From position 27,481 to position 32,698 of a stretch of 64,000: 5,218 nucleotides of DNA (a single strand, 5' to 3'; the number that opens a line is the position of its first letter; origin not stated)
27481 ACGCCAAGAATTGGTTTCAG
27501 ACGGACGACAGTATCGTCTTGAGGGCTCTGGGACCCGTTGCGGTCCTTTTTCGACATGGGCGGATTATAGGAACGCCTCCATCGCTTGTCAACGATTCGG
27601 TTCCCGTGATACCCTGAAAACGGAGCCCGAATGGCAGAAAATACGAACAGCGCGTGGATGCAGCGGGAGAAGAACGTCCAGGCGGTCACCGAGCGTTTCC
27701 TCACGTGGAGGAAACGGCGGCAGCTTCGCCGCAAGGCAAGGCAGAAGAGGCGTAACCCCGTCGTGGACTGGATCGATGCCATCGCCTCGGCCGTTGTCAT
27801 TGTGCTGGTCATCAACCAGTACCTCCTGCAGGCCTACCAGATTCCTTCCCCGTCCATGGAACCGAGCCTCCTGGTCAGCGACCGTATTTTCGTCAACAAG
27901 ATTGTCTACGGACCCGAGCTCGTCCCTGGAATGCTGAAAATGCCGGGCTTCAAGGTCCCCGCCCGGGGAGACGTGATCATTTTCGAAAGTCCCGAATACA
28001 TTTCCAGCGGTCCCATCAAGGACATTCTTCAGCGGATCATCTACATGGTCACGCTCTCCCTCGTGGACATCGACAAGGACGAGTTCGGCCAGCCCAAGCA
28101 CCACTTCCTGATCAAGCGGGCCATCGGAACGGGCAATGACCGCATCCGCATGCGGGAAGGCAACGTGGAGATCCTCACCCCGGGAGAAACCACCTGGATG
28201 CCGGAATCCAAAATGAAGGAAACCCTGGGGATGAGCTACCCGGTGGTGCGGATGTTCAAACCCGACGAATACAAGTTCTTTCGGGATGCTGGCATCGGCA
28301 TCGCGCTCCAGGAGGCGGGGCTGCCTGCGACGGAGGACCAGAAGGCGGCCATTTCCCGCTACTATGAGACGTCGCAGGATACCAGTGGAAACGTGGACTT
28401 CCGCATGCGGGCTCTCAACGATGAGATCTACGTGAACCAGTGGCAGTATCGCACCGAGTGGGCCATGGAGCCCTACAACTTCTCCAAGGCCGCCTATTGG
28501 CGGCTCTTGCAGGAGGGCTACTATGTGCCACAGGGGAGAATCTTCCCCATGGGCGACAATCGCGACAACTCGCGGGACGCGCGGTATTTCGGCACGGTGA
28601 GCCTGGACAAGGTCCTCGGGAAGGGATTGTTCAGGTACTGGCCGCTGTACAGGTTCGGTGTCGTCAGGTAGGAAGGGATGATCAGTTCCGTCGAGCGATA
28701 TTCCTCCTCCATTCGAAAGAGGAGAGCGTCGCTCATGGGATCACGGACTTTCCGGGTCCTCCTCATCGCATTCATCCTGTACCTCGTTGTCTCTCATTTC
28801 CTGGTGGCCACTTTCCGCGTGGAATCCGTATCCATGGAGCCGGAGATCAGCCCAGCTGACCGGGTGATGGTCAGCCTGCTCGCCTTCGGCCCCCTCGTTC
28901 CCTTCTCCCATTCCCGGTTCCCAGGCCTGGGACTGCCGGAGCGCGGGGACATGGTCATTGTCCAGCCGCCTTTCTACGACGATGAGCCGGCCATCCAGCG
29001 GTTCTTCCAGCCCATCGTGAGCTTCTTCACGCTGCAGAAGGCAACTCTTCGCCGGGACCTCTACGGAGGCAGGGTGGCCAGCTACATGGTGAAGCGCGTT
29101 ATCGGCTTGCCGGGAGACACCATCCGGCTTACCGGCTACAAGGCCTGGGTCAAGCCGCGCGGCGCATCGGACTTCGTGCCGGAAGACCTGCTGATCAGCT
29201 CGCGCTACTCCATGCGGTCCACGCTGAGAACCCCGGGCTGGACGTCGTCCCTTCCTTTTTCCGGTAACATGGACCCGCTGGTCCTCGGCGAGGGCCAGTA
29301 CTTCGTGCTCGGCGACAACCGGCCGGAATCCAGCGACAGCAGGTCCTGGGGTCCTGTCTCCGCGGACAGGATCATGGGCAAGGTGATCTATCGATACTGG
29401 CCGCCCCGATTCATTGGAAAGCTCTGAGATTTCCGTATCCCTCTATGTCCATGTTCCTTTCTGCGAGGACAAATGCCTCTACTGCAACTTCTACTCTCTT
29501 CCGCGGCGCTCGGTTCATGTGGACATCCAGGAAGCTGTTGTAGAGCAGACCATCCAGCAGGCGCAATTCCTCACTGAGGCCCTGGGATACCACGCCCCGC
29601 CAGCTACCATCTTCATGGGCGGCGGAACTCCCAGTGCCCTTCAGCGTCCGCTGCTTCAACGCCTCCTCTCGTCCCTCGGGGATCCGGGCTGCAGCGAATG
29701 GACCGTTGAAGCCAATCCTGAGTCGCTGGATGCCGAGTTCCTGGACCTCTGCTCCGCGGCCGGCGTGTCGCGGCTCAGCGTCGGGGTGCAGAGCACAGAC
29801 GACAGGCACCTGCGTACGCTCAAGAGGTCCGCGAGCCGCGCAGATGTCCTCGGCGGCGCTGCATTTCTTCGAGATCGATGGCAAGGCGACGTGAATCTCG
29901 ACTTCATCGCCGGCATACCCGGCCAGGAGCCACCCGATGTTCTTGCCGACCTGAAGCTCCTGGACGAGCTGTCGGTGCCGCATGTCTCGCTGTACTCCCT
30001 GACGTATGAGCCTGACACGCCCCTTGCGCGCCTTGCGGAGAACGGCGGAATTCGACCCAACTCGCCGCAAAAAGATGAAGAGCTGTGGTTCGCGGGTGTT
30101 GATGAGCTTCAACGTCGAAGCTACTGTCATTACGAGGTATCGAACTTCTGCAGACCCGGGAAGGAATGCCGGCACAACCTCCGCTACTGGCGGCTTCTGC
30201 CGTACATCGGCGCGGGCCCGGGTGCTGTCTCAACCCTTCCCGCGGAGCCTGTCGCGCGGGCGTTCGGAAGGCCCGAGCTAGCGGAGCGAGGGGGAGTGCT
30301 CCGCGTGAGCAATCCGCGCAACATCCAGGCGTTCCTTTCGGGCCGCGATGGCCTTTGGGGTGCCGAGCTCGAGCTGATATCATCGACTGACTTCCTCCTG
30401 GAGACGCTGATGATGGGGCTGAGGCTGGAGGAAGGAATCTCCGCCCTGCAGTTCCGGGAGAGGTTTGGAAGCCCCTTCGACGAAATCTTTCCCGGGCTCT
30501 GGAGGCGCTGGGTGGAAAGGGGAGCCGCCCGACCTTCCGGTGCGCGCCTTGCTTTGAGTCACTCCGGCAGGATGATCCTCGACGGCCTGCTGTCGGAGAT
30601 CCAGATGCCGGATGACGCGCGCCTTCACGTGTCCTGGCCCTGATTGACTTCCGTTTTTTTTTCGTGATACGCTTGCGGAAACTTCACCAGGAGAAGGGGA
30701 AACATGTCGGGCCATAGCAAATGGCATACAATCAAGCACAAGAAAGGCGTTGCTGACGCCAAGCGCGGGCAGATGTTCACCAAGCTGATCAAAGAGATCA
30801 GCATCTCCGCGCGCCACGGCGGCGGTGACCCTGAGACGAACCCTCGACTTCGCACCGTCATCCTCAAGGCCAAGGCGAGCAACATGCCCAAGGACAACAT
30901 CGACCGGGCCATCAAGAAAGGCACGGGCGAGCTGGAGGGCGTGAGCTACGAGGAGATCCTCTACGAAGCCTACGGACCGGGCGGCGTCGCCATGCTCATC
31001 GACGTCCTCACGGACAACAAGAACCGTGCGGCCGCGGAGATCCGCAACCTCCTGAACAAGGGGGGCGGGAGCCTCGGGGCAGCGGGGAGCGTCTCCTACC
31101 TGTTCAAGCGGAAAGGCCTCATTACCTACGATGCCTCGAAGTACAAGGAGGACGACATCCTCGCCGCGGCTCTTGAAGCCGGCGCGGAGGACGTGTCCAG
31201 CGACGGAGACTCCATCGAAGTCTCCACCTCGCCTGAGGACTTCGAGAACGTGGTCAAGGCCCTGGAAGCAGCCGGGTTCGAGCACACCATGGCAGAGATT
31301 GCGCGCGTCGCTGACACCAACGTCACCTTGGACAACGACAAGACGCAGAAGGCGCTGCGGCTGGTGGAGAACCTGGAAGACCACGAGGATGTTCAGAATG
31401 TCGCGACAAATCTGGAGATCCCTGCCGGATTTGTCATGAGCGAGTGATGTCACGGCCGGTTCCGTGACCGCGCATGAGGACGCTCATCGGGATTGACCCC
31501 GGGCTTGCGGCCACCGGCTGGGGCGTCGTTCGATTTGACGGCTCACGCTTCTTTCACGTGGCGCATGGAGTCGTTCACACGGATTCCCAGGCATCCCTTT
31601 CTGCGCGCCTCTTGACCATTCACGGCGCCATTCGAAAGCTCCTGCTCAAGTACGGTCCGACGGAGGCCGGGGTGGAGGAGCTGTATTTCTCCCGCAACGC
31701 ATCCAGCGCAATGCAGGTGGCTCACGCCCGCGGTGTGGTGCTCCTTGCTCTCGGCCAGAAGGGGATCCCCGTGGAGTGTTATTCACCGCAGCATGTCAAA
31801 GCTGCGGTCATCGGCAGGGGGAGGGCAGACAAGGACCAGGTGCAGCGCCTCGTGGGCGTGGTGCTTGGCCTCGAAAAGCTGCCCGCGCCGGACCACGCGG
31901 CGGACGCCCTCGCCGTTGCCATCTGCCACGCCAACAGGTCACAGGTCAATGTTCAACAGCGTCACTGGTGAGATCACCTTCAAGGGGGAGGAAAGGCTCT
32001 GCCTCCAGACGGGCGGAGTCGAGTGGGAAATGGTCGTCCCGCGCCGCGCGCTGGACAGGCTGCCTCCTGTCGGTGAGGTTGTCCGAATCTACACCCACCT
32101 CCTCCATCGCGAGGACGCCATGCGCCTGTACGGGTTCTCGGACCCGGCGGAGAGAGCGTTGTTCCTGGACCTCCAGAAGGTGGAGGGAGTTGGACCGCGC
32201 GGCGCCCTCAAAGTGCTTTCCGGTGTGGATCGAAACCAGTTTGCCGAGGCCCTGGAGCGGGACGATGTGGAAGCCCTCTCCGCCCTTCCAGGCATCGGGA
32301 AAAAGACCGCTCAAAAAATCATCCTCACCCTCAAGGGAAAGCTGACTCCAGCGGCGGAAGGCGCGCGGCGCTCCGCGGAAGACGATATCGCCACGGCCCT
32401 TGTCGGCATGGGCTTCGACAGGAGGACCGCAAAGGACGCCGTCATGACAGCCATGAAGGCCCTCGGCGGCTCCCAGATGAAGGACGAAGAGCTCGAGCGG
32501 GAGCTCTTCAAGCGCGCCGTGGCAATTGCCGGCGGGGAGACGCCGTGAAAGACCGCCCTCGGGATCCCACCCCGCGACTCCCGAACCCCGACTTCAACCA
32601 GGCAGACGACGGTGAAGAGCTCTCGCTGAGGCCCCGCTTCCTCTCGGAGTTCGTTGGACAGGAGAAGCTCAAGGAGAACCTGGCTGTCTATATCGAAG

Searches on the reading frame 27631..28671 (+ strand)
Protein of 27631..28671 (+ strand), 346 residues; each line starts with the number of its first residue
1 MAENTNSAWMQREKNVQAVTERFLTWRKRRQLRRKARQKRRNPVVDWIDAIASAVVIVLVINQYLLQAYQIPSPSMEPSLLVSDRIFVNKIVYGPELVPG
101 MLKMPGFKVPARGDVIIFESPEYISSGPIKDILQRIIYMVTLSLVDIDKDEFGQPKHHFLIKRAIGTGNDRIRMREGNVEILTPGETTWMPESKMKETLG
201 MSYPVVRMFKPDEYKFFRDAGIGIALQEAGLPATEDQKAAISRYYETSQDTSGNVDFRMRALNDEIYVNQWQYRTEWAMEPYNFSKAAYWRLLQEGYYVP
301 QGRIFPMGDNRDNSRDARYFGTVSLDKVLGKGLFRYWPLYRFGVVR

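Call 54: search_protein_families(library=pfam, proteins=[window:27631-28671:+], max_evalue=0.0001)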
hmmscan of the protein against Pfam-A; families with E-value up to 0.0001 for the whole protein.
window:27631-28671:+ (346 aa): 1 family
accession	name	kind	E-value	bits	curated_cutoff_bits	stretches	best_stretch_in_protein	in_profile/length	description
PF10502.14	Peptidase_S26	-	1.4e-35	123.2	22.9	2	45-181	2-94/168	Signal peptidase, peptidase S26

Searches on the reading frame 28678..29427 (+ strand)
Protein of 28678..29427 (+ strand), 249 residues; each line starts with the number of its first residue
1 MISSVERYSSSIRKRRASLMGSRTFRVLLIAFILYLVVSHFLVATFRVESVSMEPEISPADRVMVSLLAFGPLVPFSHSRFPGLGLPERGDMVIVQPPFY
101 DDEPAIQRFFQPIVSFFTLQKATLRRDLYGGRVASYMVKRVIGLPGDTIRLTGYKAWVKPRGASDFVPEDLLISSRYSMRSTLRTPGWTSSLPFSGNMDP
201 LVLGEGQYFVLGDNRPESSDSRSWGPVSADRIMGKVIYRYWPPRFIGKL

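Call 80: search_protein_families(library=pfam, proteins=[window:28678-29427:+], max_evalue=0.0001)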
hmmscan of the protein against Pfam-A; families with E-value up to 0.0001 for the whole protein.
window:28678-29427:+ (249 aa): 1 family
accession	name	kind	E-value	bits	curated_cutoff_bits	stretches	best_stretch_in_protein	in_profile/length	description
PF10502.14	Peptidase_S26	-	1.2e-31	110.3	22.9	1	24-241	4-168/168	Signal peptidase, peptidase S26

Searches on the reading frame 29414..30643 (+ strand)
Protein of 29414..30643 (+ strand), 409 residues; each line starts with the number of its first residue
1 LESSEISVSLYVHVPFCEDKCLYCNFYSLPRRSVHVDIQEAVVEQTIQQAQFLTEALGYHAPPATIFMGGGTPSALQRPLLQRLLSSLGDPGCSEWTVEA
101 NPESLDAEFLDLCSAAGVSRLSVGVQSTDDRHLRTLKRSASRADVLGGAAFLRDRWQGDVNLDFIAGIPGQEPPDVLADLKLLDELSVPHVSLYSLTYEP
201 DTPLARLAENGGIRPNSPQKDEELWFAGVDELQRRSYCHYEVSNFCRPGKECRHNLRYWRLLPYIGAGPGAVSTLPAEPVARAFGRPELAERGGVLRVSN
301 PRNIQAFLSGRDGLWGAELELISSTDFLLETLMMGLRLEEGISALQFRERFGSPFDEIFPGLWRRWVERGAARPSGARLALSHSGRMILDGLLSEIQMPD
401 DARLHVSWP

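Call 80: search_protein_families(library=pfam, proteins=[window:29414-30643:+], max_evalue=0.0001)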
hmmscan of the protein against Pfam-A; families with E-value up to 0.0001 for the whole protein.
window:29414-30643:+ (409 aa): 2 families
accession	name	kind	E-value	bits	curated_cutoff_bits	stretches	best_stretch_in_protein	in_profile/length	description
PF04055.27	Radical_SAM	-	1.2e-16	61.8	29.5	1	11-182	1-165/166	Radical SAM superfamily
PF06969.22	HemN_C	-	4.5e-10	39.9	24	1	322-387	1-66/67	HemN C-terminal domain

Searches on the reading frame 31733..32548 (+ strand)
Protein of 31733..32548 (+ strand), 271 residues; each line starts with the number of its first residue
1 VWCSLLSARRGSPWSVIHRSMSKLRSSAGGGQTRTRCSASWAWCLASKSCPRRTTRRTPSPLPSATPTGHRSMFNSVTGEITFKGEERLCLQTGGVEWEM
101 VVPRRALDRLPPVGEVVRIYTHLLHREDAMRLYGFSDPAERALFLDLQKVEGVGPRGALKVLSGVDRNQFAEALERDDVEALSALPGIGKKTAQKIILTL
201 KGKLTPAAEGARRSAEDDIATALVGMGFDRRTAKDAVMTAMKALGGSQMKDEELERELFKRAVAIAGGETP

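Call 80: search_protein_families(library=pfam, proteins=[window:31733-32548:+], max_evalue=0.0001)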
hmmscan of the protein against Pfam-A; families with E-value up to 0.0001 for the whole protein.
window:31733-32548:+ (271 aa): 4 families
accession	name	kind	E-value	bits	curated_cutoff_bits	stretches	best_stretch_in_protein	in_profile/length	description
PF01330.27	RuvA_N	-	9.6e-16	58.1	23.6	1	73-134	1-61/61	RuvA N terminal domain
PF14520.12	HHH_5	-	3.8e-15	56.5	27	1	144-201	1-56/57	Helix-hairpin-helix domain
PF00633.29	HHH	-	1.2e-08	34.7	24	1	172-197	3-28/30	Helix-hairpin-helix motif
PF21176.3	RecR_HhH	-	2.1e-07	31.1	27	1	179-200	5-26/45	RecR, helix-hairpin-helix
